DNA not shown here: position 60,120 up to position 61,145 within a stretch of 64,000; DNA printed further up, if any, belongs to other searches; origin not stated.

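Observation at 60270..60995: Second secreted Tyr/Gly/Gln/Asn-rich protein with an embedded Thr/Ser-rich beta segment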

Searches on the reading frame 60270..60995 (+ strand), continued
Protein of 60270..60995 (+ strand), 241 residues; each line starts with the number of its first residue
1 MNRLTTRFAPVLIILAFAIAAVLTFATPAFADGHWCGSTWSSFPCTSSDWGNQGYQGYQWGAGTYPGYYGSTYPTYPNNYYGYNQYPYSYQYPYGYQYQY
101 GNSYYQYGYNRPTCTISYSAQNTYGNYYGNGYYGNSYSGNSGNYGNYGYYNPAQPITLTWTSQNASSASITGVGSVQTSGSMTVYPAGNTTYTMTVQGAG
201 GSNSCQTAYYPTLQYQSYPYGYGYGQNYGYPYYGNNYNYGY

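Call 35: search_protein_families(library=pfam, proteins=[P0090, P0114, P0137, P0036, P0103, P0105], max_evalue=0.01)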
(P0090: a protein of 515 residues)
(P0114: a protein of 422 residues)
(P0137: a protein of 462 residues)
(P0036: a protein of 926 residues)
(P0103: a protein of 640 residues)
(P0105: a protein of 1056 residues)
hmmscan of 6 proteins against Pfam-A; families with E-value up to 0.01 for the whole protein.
P0090 (515 aa): 4 families
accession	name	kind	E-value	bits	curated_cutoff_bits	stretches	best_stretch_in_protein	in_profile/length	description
PF22352.2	K319L-like_PKD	-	8.9e-10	38.9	27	1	65-136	13-84/84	K319L-like, PKD domain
PF06832.18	BiPBP_C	-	0.0021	18.3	26.8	0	261-289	59-87/90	Penicillin-Binding Protein C-terminus Family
PF19453.4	DUF5991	-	0.0042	17.8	24.3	0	191-234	20-63/122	Family of unknown function (DUF5991)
PF16353.11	LacZ_4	-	0.0048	17.6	27.3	0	258-301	31-67/87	Beta-galactosidase, domain 4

P0114 (422 aa): 0 families

P0137 (462 aa): 3 families
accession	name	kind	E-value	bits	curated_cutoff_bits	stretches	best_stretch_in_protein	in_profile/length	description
PF05506.17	PLipase_C_C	-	0.0028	19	24.4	0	208-267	11-58/80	Bacterial phospholipase C, C-terminal domain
PF00746.26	Gram_pos_anchor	-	0.0054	17.1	20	0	426-461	10-40/43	LPXTG cell wall anchor motif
PF24528.1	Ig_ADGRF3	-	0.0085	16.7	27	0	257-305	31-80/91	Adhesion G-protein coupled receptor F3-like, Ig-like domain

P0036 (926 aa): 9 families
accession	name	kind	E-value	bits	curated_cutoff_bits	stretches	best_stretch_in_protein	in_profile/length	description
PF13953.12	PapC_C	-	6.5e-06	26.3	27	0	443-483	26-65/66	PapC C-terminal domain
PF00345.26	PapD_N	-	4.5e-05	23.9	23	0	446-490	2-46/126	Pili and flagellar-assembly chaperone, PapD N-terminal domain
PF19453.4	DUF5991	-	0.0014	19.3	24.3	0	294-316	21-43/122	Family of unknown function (DUF5991)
PF17802.7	SpaA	-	0.0021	18.6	23.1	0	10-46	28-69/91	Prealbumin-like fold domain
PF24528.1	Ig_ADGRF3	-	0.003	18.2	27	0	97-151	36-90/91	Adhesion G-protein coupled receptor F3-like, Ig-like domain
PF21602.3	GldM_3rd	-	0.0036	18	25.2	0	433-473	29-71/82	GldM third domain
PF07679.22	I-set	-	0.0041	17.6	23.7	0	290-317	63-90/90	Immunoglobulin I-set domain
PF22352.2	K319L-like_PKD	-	0.0073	16.7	27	0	125-151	58-84/84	K319L-like, PKD domain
PF06832.18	BiPBP_C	-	0.0075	16.6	26.8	0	112-144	55-87/90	Penicillin-Binding Protein C-terminus Family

P0103 (640 aa): 0 families

P0105 (1056 aa): 2 families
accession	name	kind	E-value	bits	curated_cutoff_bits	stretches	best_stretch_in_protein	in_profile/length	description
PF12708.12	Pect-lyase_RHGA_epim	-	1.6e-16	61.2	27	1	628-825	2-184/213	Rhamnogalacturonase A/epimerase, pectate lyase-like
PF24528.1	Ig_ADGRF3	-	1.4e-05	25.7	27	0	393-448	33-88/91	Adhesion G-protein coupled receptor F3-like, Ig-like domain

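Call 43: find_encoding_contigs(protein=P0008, flank=8000, max_places=2)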
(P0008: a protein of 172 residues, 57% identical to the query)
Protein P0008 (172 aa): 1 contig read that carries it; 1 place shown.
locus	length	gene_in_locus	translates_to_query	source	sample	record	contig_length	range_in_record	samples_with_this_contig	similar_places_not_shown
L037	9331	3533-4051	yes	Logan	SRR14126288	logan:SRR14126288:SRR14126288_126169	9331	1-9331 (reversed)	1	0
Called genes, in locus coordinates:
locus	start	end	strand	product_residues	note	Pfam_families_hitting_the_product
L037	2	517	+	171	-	?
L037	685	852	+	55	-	-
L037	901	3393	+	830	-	PF00690:Cation_ATPase_N, PF00122:E1-E2_ATPase, PF00702:Hydrolase, PF00689:Cation_ATPase_C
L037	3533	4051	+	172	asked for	-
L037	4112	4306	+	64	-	PF11450:DUF3008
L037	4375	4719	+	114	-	PF01588:tRNA_bind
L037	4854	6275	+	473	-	PF07690:MFS_1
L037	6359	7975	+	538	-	PF25917:BSH_RND (weak)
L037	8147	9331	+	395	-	?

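Call 53: find_related_loci(query=A1, collection=viral_contigs, flank=3000)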
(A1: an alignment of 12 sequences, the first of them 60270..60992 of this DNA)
Query A1 (241 aa) in viral_contigs; peptide patterns used: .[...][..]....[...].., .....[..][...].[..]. (x = any residue, [..] = any of these).
22 stretches matched a pattern; 9 encode a relative of the query (tblastn E <= 1e-3); 9 distinct loci.
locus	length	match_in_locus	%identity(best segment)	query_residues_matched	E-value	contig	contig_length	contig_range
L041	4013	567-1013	46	158-224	2e-7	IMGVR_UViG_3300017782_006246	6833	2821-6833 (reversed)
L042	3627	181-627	44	158-225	2e-7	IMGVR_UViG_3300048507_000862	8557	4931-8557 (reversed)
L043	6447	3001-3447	46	158-224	2e-7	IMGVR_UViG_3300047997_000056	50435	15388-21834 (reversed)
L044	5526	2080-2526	46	158-224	2e-7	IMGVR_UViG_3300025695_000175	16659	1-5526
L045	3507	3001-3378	46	158-219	2e-7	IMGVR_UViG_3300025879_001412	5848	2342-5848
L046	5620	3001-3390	44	150-204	4e-6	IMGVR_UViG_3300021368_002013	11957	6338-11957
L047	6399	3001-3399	44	158-224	5e-6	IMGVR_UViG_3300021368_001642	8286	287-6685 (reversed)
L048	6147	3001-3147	47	155-201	9e-6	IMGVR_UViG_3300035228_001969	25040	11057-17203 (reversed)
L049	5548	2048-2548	40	154-238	4e-8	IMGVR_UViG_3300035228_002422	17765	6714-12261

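Call 54: find_related_loci(query=A1, collection=metagenome_contigs, flank=6000)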
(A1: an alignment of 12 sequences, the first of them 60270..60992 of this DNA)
Query A1 (241 aa) in metagenome_contigs; peptide patterns used: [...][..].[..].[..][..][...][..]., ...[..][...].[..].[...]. (x = any residue, [..] = any of these).
600 stretches matched a pattern (row limit reached: there are more); 161 encode a relative of the query (tblastn E <= 1e-3); the best 80 are kept; 80 distinct loci.
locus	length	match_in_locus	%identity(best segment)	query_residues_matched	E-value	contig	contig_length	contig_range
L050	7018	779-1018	50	106-207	4e-18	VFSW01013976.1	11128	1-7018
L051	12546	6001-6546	36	4-219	5e-18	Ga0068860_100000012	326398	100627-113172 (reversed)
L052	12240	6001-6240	50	106-207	3e-16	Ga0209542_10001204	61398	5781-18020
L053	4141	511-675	67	153-206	2e-14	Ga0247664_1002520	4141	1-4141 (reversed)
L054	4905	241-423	62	146-206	3e-14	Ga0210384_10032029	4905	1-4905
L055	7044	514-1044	39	110-215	1e-13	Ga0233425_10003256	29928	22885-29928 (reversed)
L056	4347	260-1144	48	131-226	1e-13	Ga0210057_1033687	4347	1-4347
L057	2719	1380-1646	39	154-241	4e-12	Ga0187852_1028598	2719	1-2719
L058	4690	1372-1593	47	106-206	6e-12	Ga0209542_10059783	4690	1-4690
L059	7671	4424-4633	46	145-213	1e-11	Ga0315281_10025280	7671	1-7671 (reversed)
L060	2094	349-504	58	154-204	1e-11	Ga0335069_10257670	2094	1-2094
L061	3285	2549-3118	47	109-225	2e-11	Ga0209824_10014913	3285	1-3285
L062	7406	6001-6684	44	157-236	3e-11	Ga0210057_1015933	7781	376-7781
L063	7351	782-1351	47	109-225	2e-11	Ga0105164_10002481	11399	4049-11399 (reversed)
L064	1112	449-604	63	157-207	3e-11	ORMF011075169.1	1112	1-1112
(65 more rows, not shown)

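Call 60: search_solved_structures(query=A1, max_evalue=1)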
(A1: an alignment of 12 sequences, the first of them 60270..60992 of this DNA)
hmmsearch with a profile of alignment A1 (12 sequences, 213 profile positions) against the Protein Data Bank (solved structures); distinct sequences matched with E-value up to 1: 0.

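Call 61: search_protein_families(library=phrogs, proteins=[window:60270-60995:+], max_evalue=0.1)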
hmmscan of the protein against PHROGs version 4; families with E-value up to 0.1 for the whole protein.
window:60270-60995:+ (241 aa): 1 family
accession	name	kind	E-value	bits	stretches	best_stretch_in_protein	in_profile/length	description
phrog_2155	-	head and packaging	0.0042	16.6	1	53-204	788-930/1193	virion structural protein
